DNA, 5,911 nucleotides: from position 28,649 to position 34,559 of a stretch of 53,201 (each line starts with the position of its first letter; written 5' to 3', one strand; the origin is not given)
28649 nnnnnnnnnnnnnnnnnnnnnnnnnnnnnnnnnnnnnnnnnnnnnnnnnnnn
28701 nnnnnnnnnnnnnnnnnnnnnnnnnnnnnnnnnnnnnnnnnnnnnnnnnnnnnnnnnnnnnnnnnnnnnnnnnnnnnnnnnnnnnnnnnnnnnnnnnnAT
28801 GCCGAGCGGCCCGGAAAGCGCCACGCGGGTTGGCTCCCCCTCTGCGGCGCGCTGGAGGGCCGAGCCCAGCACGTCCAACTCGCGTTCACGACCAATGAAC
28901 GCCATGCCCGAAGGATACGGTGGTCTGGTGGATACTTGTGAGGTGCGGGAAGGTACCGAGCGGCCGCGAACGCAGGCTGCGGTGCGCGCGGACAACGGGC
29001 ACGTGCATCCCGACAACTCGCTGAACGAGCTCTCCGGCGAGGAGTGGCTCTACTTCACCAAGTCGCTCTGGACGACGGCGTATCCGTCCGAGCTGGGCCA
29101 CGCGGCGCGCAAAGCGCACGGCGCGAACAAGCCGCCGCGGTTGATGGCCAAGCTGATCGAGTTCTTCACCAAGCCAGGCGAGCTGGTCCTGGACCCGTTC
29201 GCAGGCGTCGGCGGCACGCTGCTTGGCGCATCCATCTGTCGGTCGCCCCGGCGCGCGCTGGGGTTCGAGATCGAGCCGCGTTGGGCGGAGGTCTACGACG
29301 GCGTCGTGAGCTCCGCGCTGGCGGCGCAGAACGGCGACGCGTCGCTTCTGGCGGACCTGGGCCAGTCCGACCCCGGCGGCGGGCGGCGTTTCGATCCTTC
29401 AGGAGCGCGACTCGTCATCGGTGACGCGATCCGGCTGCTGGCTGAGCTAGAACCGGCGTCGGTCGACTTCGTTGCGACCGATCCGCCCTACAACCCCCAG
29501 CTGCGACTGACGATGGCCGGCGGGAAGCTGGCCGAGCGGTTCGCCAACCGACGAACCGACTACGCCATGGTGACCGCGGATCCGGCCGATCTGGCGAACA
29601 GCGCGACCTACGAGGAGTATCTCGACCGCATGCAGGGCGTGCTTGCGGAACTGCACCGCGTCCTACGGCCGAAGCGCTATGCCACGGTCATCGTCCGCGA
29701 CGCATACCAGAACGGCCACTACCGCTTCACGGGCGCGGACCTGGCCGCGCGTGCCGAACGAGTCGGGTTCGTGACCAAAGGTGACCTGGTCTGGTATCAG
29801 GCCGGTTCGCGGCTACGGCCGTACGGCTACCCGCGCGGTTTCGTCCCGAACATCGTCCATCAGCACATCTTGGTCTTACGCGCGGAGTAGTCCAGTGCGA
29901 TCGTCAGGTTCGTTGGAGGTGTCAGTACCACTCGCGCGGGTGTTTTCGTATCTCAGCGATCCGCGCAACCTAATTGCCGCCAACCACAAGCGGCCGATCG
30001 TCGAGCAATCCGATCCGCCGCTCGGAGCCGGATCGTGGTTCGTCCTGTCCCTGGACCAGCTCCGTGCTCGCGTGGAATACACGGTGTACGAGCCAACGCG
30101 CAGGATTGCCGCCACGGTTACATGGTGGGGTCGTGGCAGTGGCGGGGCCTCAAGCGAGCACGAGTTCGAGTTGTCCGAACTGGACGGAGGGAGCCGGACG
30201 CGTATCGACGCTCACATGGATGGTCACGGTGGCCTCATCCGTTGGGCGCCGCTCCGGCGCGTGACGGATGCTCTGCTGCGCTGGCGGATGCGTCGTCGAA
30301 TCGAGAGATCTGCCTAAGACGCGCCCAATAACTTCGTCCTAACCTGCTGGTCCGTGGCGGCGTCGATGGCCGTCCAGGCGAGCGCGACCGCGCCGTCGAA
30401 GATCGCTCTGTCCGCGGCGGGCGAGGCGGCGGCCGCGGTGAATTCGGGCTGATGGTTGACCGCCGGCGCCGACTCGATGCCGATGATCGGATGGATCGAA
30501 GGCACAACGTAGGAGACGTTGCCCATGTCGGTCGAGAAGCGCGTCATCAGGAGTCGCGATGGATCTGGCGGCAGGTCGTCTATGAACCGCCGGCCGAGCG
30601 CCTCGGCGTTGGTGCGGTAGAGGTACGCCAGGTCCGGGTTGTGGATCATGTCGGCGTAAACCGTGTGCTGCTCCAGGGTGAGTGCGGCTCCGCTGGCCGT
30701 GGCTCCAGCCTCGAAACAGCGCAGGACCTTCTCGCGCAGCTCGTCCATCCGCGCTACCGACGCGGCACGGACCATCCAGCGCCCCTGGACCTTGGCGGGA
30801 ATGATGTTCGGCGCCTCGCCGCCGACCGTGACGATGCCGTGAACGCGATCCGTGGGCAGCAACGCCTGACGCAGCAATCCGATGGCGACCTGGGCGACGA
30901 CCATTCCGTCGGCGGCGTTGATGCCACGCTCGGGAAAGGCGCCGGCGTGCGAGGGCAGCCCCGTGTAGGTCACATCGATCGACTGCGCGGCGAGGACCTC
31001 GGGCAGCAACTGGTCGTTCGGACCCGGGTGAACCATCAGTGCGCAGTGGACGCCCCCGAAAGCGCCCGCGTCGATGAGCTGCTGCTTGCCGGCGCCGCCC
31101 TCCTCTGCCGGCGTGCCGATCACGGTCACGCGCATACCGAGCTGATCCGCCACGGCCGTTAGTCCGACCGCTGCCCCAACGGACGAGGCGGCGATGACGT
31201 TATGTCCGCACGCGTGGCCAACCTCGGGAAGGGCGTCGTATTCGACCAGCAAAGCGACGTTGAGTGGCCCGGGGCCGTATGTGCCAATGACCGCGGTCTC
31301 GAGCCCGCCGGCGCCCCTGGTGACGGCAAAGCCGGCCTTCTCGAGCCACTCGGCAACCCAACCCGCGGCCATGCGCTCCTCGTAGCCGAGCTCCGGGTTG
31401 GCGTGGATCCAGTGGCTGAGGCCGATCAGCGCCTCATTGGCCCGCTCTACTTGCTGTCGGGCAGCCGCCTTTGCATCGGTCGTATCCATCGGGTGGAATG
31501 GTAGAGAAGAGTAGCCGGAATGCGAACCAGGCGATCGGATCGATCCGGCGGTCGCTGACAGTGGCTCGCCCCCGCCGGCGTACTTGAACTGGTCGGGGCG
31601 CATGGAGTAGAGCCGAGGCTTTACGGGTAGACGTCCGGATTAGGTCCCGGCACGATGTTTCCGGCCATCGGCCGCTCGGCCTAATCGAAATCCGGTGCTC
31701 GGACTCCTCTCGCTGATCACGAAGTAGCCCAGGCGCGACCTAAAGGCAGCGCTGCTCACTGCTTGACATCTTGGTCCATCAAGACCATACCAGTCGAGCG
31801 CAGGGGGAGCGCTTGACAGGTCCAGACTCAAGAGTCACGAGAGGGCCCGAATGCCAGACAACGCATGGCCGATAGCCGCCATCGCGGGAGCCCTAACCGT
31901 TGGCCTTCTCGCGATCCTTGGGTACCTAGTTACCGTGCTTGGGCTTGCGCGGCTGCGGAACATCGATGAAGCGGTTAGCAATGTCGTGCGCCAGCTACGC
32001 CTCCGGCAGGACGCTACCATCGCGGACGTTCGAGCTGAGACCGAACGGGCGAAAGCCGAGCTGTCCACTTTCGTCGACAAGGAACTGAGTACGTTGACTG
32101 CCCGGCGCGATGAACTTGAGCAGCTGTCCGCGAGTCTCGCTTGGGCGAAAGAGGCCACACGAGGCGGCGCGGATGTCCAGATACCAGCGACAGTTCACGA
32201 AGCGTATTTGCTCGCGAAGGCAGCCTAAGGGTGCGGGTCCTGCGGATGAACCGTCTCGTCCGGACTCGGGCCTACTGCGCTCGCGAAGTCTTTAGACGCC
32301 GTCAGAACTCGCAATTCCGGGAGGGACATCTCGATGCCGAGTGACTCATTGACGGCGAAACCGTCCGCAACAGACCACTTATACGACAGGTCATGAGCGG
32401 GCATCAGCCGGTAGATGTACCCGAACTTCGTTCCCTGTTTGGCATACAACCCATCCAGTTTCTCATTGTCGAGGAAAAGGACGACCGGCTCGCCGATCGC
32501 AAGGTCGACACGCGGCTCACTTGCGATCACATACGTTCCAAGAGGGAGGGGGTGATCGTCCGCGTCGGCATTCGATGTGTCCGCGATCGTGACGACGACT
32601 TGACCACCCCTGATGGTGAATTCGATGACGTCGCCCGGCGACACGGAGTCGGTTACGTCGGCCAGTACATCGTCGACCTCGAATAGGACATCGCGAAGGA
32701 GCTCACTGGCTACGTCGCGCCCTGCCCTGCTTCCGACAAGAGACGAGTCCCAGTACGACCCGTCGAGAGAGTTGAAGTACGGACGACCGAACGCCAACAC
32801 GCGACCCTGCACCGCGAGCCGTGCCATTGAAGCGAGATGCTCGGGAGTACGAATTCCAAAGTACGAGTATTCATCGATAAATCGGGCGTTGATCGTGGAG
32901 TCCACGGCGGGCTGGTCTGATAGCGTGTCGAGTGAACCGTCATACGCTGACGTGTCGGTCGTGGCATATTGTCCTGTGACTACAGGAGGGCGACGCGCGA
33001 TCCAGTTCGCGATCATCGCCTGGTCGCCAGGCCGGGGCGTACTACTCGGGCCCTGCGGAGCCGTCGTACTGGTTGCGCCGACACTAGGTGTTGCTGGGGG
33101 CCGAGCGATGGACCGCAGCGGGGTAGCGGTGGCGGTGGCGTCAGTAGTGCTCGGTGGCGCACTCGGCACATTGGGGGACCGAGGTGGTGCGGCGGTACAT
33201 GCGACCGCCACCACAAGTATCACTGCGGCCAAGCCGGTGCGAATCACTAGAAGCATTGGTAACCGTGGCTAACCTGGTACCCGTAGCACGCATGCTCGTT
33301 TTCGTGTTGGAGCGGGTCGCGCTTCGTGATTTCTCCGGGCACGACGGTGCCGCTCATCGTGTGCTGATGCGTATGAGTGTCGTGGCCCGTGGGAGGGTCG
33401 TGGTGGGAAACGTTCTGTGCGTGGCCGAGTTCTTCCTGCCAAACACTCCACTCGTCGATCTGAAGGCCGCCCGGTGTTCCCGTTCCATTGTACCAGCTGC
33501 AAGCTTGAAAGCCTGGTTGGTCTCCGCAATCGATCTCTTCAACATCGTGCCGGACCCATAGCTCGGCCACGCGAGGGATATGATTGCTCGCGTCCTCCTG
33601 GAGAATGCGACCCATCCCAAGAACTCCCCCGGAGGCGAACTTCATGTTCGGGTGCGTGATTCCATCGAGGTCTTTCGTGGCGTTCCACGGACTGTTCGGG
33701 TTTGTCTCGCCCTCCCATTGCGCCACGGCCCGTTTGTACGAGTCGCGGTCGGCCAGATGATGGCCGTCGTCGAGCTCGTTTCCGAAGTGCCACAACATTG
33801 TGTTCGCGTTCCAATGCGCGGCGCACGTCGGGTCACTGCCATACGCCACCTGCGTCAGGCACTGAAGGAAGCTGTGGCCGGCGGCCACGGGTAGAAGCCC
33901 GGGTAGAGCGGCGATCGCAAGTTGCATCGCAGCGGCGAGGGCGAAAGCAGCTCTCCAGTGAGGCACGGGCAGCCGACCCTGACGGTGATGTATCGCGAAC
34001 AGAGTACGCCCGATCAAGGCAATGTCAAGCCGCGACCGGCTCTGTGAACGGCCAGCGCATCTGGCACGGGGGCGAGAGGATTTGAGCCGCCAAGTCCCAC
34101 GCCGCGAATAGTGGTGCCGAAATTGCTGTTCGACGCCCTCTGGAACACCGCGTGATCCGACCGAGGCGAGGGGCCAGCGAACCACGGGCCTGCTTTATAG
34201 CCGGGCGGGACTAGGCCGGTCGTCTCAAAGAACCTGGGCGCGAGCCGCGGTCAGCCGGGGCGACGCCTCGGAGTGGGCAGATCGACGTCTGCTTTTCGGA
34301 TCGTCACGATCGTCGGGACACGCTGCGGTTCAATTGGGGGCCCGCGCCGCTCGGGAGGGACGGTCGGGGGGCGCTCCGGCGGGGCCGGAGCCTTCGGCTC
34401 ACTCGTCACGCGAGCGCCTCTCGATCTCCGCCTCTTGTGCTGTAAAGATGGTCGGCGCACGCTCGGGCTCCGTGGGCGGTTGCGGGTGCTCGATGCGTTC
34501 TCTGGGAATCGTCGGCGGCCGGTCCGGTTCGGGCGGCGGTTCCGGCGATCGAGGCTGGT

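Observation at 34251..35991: Tightly coupled HEPN-like (TIGR02391) / 3-TM protein / twin proline-rich micro-ORF module on the island: candidate undescribed toxin or abortive-infection-type system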

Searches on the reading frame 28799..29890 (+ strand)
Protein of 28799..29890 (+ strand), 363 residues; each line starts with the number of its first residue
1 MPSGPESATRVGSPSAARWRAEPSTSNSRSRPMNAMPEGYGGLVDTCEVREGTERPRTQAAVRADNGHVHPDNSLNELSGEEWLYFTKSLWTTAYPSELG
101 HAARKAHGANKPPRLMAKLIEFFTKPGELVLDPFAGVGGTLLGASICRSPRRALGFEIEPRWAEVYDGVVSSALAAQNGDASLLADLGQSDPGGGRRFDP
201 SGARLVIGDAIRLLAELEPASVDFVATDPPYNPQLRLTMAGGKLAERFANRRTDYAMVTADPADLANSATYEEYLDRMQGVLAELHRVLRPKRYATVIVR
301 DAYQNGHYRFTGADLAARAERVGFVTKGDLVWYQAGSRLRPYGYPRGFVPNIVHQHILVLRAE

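Call 54: search_protein_families(library=pfam, proteins=[window:28799-29890:+], max_evalue=0.001)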
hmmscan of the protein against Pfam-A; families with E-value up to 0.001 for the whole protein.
window:28799-29890:+ (363 aa): 1 family
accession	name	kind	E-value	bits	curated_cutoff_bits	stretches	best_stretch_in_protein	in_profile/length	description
PF01555.25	N6_N4_Mtase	-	6.2e-23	82.3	26.7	2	81-163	134-216/221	DNA methylase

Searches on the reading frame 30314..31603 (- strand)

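Call 54: search_protein_families(library=pfam, proteins=[window:30314-31603:-], max_evalue=0.001)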
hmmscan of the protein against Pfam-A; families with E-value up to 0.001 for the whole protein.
window:30314-31603:- (429 aa): 2 families
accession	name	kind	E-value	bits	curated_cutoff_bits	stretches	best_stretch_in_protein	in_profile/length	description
PF01546.33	Peptidase_M20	-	2.6e-07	31.2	24.6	1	128-337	27-145/206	Peptidase family M20/M25/M40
PF07687.19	M20_dimer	-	0.00052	20.4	21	0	209-298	9-100/107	Peptidase dimerisation domain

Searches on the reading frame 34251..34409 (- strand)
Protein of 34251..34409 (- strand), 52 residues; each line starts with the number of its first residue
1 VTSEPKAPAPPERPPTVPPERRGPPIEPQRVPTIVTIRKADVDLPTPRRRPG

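Call 84: search_protein_families(library=phrogs, proteins=[window:34251-34409:-], max_evalue=0.01)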
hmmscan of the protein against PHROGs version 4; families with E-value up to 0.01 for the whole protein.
window:34251-34409:- (52 aa): 0 families
